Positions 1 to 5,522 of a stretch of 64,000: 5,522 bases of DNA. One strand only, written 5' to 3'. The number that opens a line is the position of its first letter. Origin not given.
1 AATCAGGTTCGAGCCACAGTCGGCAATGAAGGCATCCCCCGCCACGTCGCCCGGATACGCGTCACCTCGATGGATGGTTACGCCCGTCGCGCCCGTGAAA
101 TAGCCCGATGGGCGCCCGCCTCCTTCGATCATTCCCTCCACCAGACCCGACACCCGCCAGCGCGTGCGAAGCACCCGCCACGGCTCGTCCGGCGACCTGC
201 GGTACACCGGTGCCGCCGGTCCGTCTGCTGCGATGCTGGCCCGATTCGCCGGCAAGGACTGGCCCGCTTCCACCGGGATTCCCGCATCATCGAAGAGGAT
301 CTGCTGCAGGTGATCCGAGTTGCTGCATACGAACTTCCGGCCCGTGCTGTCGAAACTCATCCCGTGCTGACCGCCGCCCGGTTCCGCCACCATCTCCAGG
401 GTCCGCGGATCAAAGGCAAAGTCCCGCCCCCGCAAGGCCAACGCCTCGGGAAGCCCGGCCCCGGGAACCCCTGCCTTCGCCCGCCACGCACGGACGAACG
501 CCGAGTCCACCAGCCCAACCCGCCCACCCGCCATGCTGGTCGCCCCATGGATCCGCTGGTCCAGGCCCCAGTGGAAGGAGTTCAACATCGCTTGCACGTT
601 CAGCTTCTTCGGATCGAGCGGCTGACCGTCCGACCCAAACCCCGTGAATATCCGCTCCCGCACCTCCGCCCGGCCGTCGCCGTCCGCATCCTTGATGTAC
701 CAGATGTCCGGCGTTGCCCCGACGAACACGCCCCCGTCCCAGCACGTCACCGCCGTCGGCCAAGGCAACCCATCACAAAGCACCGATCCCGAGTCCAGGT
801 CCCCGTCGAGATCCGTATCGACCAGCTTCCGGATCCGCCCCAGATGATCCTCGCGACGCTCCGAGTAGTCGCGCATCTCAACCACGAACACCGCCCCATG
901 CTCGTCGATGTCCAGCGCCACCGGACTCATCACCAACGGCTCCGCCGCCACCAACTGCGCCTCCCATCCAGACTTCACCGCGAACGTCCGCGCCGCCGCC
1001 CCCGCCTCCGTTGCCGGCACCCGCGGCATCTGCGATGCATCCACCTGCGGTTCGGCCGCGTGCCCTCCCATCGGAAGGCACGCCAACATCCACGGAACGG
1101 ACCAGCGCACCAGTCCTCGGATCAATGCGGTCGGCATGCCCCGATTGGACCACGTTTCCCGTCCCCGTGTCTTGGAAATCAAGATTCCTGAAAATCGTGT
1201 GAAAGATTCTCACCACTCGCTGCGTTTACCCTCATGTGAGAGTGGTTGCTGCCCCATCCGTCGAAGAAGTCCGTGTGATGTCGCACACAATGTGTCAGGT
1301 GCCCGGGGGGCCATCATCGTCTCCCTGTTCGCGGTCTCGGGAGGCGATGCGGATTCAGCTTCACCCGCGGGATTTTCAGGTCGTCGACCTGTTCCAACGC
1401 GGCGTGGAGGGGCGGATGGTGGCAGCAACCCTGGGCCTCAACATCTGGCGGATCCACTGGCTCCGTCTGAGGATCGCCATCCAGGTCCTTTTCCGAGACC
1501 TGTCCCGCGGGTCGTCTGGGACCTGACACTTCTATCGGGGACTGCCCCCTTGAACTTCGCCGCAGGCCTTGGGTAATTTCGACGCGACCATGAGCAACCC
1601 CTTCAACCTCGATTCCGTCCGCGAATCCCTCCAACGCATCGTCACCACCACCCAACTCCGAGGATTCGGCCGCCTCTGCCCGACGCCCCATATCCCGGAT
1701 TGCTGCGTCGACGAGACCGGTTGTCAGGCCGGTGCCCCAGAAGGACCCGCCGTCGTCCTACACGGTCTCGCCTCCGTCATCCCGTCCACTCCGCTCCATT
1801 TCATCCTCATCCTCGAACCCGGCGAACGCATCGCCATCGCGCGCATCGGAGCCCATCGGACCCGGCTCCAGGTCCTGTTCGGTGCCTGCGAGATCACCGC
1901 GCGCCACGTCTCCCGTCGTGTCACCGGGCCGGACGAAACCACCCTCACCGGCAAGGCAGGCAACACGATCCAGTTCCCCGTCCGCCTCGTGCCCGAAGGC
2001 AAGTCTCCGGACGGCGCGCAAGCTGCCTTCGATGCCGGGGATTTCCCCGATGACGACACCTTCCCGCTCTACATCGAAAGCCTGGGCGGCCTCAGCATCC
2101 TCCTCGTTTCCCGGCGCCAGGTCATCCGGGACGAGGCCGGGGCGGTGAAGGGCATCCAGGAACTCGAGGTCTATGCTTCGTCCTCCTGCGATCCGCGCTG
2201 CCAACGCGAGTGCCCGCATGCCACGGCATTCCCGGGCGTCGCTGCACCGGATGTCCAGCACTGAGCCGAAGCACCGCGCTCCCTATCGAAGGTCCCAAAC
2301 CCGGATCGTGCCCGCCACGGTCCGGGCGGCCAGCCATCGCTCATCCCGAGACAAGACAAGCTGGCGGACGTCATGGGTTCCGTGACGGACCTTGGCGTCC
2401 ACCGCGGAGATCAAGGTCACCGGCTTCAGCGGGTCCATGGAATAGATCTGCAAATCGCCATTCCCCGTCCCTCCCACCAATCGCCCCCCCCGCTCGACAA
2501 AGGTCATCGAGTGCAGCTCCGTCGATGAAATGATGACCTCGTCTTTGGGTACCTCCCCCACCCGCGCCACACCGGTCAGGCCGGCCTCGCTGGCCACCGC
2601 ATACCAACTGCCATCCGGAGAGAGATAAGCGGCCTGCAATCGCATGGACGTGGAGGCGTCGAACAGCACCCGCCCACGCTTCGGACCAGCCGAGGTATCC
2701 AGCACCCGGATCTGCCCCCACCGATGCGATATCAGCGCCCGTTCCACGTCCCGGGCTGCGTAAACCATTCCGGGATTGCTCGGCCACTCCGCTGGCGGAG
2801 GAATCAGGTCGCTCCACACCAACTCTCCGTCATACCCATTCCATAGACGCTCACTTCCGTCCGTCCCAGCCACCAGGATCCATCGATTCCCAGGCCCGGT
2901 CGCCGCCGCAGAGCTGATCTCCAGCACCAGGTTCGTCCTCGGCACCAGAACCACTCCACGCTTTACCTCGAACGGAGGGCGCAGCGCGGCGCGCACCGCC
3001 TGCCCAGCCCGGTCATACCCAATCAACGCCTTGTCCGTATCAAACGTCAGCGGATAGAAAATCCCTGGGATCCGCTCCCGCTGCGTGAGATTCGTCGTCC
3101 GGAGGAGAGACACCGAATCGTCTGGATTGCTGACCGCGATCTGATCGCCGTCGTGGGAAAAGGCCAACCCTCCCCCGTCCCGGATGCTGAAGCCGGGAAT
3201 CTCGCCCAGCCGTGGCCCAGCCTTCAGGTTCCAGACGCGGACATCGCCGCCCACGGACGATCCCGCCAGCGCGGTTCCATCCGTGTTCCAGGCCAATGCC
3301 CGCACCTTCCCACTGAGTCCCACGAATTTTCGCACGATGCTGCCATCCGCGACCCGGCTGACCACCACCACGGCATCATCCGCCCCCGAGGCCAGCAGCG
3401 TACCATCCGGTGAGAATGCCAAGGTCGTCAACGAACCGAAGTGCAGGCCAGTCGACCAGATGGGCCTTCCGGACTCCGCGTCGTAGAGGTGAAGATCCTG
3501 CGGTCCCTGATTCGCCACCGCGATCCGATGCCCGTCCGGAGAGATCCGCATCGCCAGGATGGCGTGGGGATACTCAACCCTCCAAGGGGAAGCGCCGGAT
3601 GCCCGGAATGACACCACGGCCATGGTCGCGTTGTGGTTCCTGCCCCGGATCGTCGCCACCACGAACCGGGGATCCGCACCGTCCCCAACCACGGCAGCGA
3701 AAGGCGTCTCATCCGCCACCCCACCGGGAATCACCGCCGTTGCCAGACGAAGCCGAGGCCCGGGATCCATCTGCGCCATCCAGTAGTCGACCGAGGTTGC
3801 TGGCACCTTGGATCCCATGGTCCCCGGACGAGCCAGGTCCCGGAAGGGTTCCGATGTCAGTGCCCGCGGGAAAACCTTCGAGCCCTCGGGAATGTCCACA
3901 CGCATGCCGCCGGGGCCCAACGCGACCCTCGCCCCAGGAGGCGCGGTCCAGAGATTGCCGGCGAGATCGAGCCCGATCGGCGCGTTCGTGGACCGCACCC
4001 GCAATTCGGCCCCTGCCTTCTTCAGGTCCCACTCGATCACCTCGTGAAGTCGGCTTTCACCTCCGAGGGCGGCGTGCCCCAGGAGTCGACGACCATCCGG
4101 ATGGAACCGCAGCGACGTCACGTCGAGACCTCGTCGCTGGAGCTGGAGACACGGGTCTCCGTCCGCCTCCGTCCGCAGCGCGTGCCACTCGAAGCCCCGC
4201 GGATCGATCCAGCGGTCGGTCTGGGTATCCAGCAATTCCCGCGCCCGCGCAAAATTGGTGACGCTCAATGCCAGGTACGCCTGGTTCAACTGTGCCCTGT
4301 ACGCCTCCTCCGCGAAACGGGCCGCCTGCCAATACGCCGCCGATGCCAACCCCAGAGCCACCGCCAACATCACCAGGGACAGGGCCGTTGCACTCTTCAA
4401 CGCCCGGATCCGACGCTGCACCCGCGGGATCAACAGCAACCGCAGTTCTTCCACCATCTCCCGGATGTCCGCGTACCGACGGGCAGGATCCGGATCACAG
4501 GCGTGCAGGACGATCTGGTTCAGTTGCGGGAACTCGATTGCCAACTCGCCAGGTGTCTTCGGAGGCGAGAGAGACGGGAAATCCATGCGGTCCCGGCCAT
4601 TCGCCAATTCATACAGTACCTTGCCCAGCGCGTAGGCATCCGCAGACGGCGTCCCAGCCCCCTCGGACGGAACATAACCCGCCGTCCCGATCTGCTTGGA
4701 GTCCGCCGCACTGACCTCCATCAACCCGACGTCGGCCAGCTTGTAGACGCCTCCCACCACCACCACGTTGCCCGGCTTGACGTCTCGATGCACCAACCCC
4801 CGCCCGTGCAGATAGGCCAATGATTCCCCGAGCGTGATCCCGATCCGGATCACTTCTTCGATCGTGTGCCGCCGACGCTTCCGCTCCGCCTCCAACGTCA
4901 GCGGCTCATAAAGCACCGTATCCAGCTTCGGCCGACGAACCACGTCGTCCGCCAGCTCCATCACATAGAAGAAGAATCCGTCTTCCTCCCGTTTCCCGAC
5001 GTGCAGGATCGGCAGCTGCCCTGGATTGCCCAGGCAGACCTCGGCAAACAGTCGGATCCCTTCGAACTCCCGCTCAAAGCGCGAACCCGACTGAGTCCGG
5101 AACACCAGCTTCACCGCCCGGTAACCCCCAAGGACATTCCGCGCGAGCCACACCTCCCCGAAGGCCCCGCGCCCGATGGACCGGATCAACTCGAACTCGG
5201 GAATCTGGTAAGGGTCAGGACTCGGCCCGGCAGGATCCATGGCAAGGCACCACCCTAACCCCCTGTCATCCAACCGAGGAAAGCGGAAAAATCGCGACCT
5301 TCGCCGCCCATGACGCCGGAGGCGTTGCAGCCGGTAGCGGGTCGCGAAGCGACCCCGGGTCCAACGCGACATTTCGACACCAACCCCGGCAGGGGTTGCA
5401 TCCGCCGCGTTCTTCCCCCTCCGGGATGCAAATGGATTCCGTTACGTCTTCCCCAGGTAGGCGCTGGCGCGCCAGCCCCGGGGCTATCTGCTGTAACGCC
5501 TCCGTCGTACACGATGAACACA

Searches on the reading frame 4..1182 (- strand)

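Call 51: search_protein_families(library=pfam, proteins=[window:4-1182:-], max_evalue=0.001)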
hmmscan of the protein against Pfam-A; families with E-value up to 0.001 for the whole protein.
window:4-1182:- (393 aa): 1 family
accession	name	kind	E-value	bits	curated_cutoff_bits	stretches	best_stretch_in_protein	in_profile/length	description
PF23500.1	DUF7133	-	2.5e-68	231.6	27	1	62-393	4-296/385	Domain of unknown function (DUF7133)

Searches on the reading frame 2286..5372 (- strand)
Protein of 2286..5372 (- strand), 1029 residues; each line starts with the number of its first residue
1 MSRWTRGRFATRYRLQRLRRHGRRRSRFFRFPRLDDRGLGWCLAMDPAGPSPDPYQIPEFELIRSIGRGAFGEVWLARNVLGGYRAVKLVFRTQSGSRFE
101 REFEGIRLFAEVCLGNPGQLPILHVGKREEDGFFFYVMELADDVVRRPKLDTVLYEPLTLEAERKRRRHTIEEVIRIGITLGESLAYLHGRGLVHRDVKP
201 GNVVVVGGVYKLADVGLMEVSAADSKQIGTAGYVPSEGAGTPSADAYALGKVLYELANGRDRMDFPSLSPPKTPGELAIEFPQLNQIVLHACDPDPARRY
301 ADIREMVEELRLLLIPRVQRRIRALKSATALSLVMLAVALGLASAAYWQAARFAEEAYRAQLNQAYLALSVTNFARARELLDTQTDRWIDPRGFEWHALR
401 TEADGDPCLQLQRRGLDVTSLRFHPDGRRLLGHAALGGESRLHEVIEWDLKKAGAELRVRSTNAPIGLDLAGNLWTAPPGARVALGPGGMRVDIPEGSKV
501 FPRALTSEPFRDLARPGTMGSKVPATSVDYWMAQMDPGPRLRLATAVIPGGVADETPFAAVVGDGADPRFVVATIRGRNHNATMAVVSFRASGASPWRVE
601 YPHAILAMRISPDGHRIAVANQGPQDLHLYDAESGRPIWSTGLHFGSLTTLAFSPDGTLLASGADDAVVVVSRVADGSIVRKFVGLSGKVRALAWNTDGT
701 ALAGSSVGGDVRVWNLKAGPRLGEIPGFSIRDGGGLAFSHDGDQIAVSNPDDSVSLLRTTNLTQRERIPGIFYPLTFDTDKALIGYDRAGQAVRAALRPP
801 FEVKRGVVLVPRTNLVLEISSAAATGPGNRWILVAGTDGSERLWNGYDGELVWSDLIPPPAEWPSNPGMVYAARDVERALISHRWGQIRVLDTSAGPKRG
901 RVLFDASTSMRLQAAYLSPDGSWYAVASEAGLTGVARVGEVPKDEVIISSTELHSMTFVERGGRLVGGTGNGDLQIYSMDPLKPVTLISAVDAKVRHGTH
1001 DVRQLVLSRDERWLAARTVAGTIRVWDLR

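Call 88: search_protein_families(library=pfam, proteins=[window:2286-5372:-], max_evalue=0.0001)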
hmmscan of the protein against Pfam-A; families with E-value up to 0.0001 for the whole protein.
window:2286-5372:- (1029 aa): 21 families
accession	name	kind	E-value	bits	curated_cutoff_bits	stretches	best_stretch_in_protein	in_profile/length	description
PF25174.1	Beta-prop_THOC3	-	4.6e-35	121.4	305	2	646-845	3-199/272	THOC3 beta-propeller domain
PF23414.1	Beta-prop_EML_2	-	1.8e-18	67.3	90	1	596-720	33-157/266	Echinoderm microtubule-associated protein second beta-propeller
PF00400.38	WD40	-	2.5e-17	63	27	0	643-669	9-35/39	WD domain, G-beta repeat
PF24814.1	WD40_Prp19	-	8.2e-17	61.6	320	1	623-757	111-247/281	Prp19 WD40 domain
PF25173.1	Beta-prop_WDR3_1st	-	9.4e-17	61.7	154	1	603-718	30-144/184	WDR3 first beta-propeller domain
PF00069.31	Pkinase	-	4.1e-15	56.3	31.7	1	60-260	1-194/263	Protein kinase domain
PF24817.1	WD40_WDHD1_1st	-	1.9e-14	54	109.9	1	648-726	89-167/291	WDHD1 first WD40 domain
PF12894.13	ANAPC4_WD40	-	4e-14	53.1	22.9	0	652-719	2-70/91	Anaphase-promoting complex subunit 4 WD40 domain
PF25168.1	Beta-prop_WDR36-Utp21_2nd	-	3.5e-12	46.7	84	1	647-749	200-300/335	WDR36/Utp21 second beta-propeller domain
PF24807.1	WD40_CDC20-Fz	-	4.7e-11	43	200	1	613-719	62-212/292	CDC20/Fizzy WD40 domain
PF24796.1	WDR55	-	3.9e-10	39.7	200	0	599-717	4-125/296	WDR55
PF07714.23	PK_Tyr_Ser-Thr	-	5.8e-09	36.1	23.1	1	61-256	2-197/258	Protein tyrosine and serine/threonine kinase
PF25175.1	Beta-prop_WDR5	-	4e-08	33.3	250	1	603-753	11-159/296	WDR5 beta-propeller domain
PF25391.1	WD40_Gbeta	-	6.9e-08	32.3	150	1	619-721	158-260/340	G protein beta WD-40 repeat protein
PF25171.1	Beta-prop_WDR36-Utp21_1st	-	1.4e-07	31.7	80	1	626-725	131-231/266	WDR36/Utp21 first beta-propeller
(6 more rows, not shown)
